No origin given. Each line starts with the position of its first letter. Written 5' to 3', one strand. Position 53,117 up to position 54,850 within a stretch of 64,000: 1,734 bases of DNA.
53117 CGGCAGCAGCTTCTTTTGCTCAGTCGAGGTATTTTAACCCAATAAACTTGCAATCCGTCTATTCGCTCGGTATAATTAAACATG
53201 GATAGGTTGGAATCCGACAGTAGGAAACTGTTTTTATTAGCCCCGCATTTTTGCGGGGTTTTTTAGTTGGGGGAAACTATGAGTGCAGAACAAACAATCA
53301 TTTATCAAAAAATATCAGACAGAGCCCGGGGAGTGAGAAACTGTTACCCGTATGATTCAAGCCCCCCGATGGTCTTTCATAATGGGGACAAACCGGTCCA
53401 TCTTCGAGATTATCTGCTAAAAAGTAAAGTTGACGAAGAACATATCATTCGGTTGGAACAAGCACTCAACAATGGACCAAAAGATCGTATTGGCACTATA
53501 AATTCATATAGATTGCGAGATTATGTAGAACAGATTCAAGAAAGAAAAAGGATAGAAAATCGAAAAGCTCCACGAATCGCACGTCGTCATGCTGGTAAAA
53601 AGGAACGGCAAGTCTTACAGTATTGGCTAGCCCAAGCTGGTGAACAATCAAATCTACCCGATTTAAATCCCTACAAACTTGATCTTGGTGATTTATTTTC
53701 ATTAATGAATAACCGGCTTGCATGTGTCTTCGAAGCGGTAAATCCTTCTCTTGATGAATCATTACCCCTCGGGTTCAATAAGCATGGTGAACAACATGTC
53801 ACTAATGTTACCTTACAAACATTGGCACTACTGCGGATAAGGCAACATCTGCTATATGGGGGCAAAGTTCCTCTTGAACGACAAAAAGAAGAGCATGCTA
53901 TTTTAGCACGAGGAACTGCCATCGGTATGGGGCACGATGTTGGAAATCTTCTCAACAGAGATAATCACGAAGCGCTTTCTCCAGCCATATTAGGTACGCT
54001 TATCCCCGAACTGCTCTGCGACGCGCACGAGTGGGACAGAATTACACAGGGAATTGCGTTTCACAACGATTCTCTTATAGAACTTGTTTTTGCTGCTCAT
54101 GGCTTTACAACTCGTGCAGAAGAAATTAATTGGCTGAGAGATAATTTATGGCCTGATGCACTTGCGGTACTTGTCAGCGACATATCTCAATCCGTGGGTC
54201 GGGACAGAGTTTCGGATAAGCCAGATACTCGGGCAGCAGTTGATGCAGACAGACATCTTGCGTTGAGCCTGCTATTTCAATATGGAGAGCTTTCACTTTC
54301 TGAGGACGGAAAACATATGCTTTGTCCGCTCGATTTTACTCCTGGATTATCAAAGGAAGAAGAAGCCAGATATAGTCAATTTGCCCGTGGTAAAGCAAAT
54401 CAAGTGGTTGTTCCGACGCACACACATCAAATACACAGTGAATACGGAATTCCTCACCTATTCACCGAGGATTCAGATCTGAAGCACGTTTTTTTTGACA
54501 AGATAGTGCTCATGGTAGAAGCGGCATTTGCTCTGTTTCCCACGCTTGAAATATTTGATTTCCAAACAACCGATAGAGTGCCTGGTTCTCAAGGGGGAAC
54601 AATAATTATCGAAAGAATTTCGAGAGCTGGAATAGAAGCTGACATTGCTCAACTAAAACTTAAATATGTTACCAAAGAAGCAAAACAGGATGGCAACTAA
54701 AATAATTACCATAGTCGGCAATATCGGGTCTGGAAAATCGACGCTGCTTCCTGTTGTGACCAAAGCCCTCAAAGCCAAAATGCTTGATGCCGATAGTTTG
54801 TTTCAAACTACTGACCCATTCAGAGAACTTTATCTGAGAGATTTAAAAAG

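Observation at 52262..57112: Second accessory island: unknown protein, HD hydrolase, deoxynucleoside kinase, APH-like kinase, and a divergent HD hydrolase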

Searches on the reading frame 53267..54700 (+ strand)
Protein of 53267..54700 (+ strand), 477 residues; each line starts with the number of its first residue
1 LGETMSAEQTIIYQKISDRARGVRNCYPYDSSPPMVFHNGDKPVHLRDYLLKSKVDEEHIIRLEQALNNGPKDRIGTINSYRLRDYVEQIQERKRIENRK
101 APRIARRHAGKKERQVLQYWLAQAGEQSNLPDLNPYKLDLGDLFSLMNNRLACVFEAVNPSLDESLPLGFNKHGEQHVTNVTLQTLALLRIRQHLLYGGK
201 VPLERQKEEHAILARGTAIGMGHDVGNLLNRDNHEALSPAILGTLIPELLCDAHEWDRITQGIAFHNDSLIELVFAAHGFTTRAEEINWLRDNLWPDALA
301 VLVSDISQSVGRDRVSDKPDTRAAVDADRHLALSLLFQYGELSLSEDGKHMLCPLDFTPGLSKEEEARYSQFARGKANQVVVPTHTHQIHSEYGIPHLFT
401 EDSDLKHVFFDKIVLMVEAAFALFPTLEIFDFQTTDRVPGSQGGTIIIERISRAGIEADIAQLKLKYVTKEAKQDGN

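Call 3: search_protein_families(library=pfam, proteins=[window:53267-54700:+], max_evalue=1)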
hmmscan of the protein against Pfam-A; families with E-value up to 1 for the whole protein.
window:53267-54700:+ (477 aa): 1 family
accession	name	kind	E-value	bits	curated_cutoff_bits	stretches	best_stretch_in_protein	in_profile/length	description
PF16327.10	CcmF_C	-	0.23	11.1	28.7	1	240-297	51-107/323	Cytochrome c-type biogenesis protein CcmF C-terminal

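Call 4: search_protein_families(library=ncbifam, proteins=[window:53267-54700:+], max_evalue=1)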
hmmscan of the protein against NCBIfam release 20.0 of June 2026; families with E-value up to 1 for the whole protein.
window:53267-54700:+ (477 aa): 0 families

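Call 8: search_solved_structures(query=window:53279-54697:+, max_evalue=10, show_alignments=2)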
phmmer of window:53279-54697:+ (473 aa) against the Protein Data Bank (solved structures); distinct sequences matched with E-value up to 10: 31.
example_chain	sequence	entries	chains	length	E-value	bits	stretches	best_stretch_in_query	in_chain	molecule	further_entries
8iq4_N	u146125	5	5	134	0.0013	21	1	267-386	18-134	Nanobody 35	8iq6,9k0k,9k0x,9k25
9wey_N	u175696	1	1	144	0.0032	19.7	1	267-388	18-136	Nanobody35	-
26xh_N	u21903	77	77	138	0.0048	19.1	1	267-387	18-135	Nanobody35 | Camelid antibody VHH fragment | NANOBODY 35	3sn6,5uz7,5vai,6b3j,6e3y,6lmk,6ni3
7xp4_N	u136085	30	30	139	0.0049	19.1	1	267-387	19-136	Nanobody 35 | Nanobody35 | Nb35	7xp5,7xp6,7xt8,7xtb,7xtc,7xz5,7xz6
8dcr_N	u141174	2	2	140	0.005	19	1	267-387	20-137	Nanobody 35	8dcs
27xk_N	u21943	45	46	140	0.005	19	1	267-387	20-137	Nanobody-35 | Nanobody 35 | Nanobody35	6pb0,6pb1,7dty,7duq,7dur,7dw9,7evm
6oya_N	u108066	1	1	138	0.0072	18.5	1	267-387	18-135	Camelid antibody VHH fragment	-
6vcb_N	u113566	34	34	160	0.0072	18.5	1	267-387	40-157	Nanobody 35 | Nanobody35 | Nano-body 35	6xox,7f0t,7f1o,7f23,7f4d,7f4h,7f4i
7bz2_N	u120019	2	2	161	0.0074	18.5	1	267-387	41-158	Nb35 nanobody | Nanobody 35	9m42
21du_N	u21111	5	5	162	0.0075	18.4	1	267-387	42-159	nb35 | Nanobody Nb35 | Nb35 nanobody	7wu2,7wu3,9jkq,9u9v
8xgr_N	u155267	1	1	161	0.011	17.9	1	267-387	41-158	Camelid antibody VHH fragment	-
6m1h_C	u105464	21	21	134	0.012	17.8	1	267-386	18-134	Nanobody 35 | Camelid antibody VHH fragment Nb35 | Camelid antibody fragment - nanobody 35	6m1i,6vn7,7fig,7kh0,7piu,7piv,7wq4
7jv5_N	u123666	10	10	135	0.012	17.8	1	267-386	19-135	Nanobody 35 | Nanobody35 | Nanoboy 35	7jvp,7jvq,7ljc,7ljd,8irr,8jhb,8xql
25nv_N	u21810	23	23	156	0.018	17.2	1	267-386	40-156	nanobody 35 | Nanobody35 | nanobody Nb35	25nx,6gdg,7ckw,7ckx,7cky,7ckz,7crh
9gyo_N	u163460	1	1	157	0.018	17.2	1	267-386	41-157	Nanobody 35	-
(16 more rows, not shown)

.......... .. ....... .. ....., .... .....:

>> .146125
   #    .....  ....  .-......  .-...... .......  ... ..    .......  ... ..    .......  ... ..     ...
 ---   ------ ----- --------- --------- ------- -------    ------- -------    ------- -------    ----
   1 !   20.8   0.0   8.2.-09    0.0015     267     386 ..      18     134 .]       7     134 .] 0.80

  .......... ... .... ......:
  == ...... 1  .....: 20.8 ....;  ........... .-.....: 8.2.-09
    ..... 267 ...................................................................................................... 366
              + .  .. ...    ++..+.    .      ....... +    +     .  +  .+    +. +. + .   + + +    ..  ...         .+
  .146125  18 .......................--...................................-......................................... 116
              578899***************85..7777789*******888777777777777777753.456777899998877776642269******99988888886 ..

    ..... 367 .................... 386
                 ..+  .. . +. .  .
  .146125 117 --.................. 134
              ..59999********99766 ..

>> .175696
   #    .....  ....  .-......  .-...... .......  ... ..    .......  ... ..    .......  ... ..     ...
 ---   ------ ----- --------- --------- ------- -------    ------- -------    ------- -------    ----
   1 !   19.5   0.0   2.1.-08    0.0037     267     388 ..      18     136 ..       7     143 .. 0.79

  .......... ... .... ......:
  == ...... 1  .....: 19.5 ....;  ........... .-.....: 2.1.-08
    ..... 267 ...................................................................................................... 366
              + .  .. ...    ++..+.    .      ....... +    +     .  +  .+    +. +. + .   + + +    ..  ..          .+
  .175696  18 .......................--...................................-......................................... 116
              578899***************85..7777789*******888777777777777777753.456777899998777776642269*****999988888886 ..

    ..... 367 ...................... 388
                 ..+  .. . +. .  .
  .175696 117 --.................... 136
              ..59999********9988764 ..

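Call 13: find_homologous_proteins(query=window:53279-54697:+)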
Query window:53279-54697:+ (473 aa): 1 proteins with E <= 0.001 among 8000 candidates.
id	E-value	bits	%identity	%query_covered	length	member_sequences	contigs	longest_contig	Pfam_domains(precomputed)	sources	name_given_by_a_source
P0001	4.5e-298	1007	100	94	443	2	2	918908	-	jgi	jgi:hypothetical protein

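Call 33: search_protein_representatives(protein=window:53279-54697:+)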
Query: 473 residues. Proteins with E-value up to 0.001 (for the whole library): 144; up to 1e-10: 79; up to 1e-30: 14. The best 144 are listed.
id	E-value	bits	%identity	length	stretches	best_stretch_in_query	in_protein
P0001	1.4e-298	1006.5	100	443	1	31-473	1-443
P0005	7.3e-49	183.4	35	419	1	126-472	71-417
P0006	6.5e-48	180.2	37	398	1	123-469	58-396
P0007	2.8e-41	158.4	32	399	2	132-472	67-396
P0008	1.9e-39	152.3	34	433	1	127-467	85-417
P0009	2.5e-39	151.9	33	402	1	127-467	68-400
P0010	3.3e-38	148.2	35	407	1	126-454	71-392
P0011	1.0e-37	146.6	33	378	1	123-463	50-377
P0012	8.2e-34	133.7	34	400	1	103-434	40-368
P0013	4.7e-33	131.3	34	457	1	129-468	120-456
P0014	2.8e-32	128.7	34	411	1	127-436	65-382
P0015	5.6e-32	127.7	32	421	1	129-470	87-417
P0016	9.7e-32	126.9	35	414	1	148-464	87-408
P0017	1.0e-30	123.5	33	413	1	128-436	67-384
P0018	1.1e-30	123.5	31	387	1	124-432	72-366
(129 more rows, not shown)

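Call 35: search_solved_structures(query=A4, max_evalue=1, show_alignments=3)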
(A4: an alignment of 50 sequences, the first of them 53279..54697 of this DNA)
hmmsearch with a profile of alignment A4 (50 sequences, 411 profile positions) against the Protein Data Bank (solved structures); distinct sequences matched with E-value up to 1: 3.
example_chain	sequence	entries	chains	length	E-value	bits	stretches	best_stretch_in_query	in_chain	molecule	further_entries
8bmw_K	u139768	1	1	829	0.0017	20.5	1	143-197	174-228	CRISPR-associated protein Cas10 (Type III-D)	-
2pq7_A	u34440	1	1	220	0.0062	18.7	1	114-194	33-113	Predicted HD superfamily hydrolase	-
4mcw_A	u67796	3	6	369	0.21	13.7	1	116-154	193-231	Metal dependent phosphohydrolase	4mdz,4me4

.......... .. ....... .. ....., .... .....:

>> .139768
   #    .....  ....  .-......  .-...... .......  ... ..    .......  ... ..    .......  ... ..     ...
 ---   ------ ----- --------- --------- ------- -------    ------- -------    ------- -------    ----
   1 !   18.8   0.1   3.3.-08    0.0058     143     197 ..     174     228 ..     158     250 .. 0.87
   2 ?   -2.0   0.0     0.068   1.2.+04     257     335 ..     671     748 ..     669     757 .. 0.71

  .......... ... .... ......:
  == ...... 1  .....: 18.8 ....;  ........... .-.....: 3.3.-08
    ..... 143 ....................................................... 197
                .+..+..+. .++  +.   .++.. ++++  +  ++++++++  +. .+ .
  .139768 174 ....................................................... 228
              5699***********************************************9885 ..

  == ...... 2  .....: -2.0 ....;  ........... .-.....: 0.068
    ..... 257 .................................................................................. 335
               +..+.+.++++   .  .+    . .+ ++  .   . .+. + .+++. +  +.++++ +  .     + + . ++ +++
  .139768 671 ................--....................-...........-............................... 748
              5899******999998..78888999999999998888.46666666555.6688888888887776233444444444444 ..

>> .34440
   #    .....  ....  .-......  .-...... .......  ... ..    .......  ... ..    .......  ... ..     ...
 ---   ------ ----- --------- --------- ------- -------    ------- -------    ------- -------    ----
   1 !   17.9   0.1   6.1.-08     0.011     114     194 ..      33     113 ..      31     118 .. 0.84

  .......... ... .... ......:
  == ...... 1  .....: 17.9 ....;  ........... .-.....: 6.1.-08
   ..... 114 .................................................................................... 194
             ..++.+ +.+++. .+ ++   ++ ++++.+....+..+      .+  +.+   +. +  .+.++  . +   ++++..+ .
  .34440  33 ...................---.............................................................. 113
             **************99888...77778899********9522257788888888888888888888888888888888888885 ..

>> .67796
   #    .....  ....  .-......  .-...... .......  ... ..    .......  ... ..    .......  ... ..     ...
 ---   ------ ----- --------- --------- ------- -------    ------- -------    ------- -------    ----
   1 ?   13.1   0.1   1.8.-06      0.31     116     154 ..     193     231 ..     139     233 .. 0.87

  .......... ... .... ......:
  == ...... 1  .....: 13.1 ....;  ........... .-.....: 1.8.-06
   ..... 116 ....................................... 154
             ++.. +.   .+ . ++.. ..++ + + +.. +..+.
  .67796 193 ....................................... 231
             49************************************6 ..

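Call 36: search_protein_families(library=pfam, alignment_id=A4, max_evalue=0.01)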
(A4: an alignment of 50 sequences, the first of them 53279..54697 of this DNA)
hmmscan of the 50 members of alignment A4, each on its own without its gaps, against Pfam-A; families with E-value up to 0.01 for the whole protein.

A. member 1, window:53279-54697:+ (473 aa): 0 families

B. families by the number of members that match (of 50 scanned): 3 families
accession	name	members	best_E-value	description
PF01966.28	HD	14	5.3e-08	HD domain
PF24391.1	HD-CE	1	0.00038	HD-CE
PF21982.2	RecX_HTH1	1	0.0056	RecX, first three-helix domain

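Call 43: predict_structure(alignment_id=A4)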
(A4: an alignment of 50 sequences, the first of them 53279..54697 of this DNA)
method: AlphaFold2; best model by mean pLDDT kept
length: 473 residues; sequences in the alignment: 50
mean_pLDDT: 88.4   pTM: 0.87
mean pLDDT of the five models: 88.4, 87.0, 86.8, 86.6, 86.3
residues with pLDDT >= 90: 354; 70-90: 53; 50-70: 35; < 50: 31
segments of 3 or more residues with pLDDT < 50: 96-124
pLDDT, mean of each block of 10 residues (from residue 1): 78 86 83 89 96 94 75 54 59 52 44 42 60 96 96 97 96 97 97 96 97 98 96 93 93 95 93 93 97 98 96 97 97 97 98 95 94 91 98 98 97 98 98 86 98 98 86 50
secondary structure, 60 per line:
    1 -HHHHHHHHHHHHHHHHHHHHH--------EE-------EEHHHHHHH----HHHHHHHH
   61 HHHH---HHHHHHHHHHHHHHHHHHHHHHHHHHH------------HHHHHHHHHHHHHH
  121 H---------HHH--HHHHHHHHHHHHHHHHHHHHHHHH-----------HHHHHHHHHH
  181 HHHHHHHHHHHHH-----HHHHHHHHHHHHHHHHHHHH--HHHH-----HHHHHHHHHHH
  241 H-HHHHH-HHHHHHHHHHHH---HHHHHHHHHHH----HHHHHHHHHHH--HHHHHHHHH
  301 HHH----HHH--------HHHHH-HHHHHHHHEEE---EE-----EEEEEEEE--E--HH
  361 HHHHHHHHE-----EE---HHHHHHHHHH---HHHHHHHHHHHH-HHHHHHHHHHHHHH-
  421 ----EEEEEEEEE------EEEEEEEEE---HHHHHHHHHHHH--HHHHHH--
elements in order: H2-22 H42-48 H53-64 H68-94 H107-121 H136-159 H171-193 H199-218 H221-224 H230-241 H243-247 H249-260 H264-274 H279-289 H292-303 H319-323 H325-332 E333-335 E346-353 H359-368 H380-389 H393-404 H406-419 E425-433 E440-448 H452-463 H466-471

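Call 47: fold_search(model_id=the predicted structure, library=pdb)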
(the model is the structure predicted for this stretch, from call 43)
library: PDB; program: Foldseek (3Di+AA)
matches with E <= 10: 191; with E <= 0.001: 0
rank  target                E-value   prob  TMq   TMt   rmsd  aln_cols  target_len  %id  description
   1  4d49_A                4.8e-01  0.10  0.12  0.17  16.3       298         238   12  Crystal structure of computationally designed armadillo repeat proteins for modular peptide recognition. (released 2016-01-13)
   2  5mfi_A                6.8e-01  0.09  0.11  0.17  15.9       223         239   12  Designed armadillo repeat protein YIII(Dq.V2)4CqI in complex with peptide (KR)4 (released 2017-09-13)
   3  6pc3_A                7.8e-01  0.30  0.21  0.21  19.2       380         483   12  Crystal structure of Helicobacter pylori PPX/GppA in complex with GSP (released 2019-11-20)
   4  3wfp_A                8.1e-01  0.47  0.20  0.21   9.4       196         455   16  tRNA processing enzyme (apo form 2) (released 2014-01-01)
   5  5mfb_B                8.1e-01  0.09  0.11  0.16  15.6       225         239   12  Designed armadillo repeat protein YIII(Dq)4CqI (released 2017-09-13)
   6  3wfo_C                8.9e-01  0.51  0.20  0.22   9.7       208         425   13  tRNA processing enzyme (apo form 1) (released 2014-01-01)
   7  3wfo_A                1.0e+00  0.38  0.20  0.21   9.7       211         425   13  tRNA processing enzyme (apo form 1) (released 2014-01-01)
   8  6pc1_B                1.0e+00  0.21  0.21  0.20  18.7       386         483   12  Crystal structure of Helicobacter pylori PPX/GppA (E143A) in complex with ppGpp (released 2019-11-20)
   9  3wfp_B                1.1e+00  0.41  0.20  0.21   9.4       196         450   16  tRNA processing enzyme (apo form 2) (released 2014-01-01)
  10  8jgx_B                1.2e+00  0.38  0.19  0.18  12.1       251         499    8  Crystal structure of Acinetobacter baumannii exopolyphosphatase (released 2024-05-15)
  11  5mfo_F                1.2e+00  0.08  0.12  0.18  13.5       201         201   17  Designed armadillo repeat protein YIIIM3AIII (released 2017-09-13)
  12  5mfo_D                1.2e+00  0.07  0.11  0.19  13.0       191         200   14  Designed armadillo repeat protein YIIIM3AIII (released 2017-09-13)
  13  3wfr_E                1.3e+00  0.35  0.20  0.22  10.0       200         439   16  tRNA processing enzyme complex 2 (released 2014-01-01)
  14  5mfo_A                1.3e+00  0.07  0.10  0.17  14.5       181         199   16  Designed armadillo repeat protein YIIIM3AIII (released 2017-09-13)
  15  5mfg_D                1.5e+00  0.07  0.11  0.17  16.0       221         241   15  Designed armadillo repeat protein YIIIM5AII in complex with peptide (RR)4 (released 2017-09-13)
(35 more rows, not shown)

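Call 66: search_protein_families(library=padloc, proteins=[window:53279-54697:+], max_evalue=0.01)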
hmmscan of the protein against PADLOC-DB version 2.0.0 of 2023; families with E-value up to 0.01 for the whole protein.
window:53279-54697:+ (473 aa): 0 families

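Call 69: search_protein_families(library=ncbifam, alignment_id=A4, max_evalue=0.01)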
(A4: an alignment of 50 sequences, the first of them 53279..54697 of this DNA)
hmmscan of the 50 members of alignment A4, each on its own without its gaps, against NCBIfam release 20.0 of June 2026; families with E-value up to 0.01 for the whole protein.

A. member 1, window:53279-54697:+ (473 aa): 0 families

B. families by the number of members that match (of 50 scanned): 3 families
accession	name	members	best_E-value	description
TIGR01596.1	cas3_HD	2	0.00015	CRISPR-associated endonuclease Cas3''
TIGR00488.1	TIGR00488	1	0.002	bis(5'-nucleosyl)-tetraphosphatase (symmetrical) YqeK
TIGR02621.3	cas3_GSU0051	1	0.0041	type I-G CRISPR-associated helicase/endonuclease Cas3g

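Call 70: find_encoding_contigs(protein=P0005, flank=5000, max_places=2)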
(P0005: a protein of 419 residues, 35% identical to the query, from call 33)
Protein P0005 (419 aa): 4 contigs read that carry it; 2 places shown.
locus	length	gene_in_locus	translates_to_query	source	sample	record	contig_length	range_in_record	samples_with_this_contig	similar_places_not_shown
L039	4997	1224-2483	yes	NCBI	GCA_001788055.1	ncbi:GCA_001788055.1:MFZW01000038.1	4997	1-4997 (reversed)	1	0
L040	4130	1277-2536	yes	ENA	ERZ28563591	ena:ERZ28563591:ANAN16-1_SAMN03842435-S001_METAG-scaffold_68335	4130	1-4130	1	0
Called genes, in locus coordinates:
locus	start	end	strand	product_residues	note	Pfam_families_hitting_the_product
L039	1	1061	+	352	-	PF03483:B3_4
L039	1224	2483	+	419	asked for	PF01966:HD (weak)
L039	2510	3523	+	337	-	-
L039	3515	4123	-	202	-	PF01966:HD (weak)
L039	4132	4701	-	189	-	PF00485:PRK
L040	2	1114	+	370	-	?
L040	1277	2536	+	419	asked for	PF01966:HD (weak)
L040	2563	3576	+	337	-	-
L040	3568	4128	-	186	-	?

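Call 71: find_encoding_contigs(protein=P0008, flank=5000, max_places=2)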
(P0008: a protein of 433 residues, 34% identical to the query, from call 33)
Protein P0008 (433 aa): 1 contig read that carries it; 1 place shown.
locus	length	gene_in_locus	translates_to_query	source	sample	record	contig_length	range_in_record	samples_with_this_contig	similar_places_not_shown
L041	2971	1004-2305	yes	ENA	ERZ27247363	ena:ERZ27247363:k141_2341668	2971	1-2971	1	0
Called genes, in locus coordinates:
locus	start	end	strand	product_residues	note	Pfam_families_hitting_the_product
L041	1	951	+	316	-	?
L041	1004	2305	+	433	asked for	PF01966:HD (faint)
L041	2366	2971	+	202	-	?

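Call 74: search_protein_families(library=pfam, proteins=[L039:2510-3520:+, L039:4135-4701:-, L041:2366-2971:+, L041:1-951:+], max_evalue=0.1)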
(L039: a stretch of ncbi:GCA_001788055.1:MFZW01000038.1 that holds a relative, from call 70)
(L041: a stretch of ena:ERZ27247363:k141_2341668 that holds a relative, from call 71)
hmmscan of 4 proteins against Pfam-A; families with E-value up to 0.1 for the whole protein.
L039:2510-3520:+ (337 aa): 0 families

L039:4135-4701:- (189 aa): 10 families
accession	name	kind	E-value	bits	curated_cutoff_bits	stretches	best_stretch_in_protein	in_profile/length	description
PF00485.24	PRK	-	6.1e-32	111.5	22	1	6-179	1-189/196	Phosphoribulokinase / Uridine kinase family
PF01121.26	CoaE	-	6.1e-05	23.2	27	1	6-33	2-29/180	Dephospho-CoA kinase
PF02224.24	Cytidylate_kin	-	0.00034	20.8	26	1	89-177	102-190/211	Cytidylate kinase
PF13238.12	AAA_18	-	0.00096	20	29.4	1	7-152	1-127/128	AAA domain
PF13479.12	AAA_24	-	0.0013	19.1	27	1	6-34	4-32/195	AAA domain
PF13207.12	AAA_17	-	0.04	14.6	27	0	92-148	63-129/136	AAA domain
PF06414.18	Zeta_toxin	-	0.061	13.2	22.3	0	6-28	18-40/199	Zeta toxin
PF02283.22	CobU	-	0.072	13.1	27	0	7-22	1-16/168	Cobinamide kinase / cobinamide phosphate guanyltransferase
PF05729.18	NACHT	-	0.087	13.1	26.7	0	6-27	2-23/167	NACHT domain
PF13555.12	AAA_29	-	0.087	13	27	0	7-18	25-36/61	P-loop containing region of AAA domain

L041:2366-2971:+ (202 aa): 1 family
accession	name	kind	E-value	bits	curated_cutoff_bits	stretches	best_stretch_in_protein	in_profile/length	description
PF01048.26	PNP_UDP_1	-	6.8e-27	94.8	25.1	1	23-202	4-174/233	Phosphorylase superfamily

L041:1-951:+ (316 aa): 3 families
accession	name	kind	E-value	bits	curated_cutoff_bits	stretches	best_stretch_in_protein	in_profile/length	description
PF00152.25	tRNA-synt_2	-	4.8e-23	82.1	25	1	2-103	205-307/308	tRNA synthetases class II (D, K and N)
PF01966.28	HD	-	4e-06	27.5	22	1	150-226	3-92/116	HD domain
PF08668.18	HDOD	-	0.085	12.8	22.9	0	141-222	88-170/196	HDOD domain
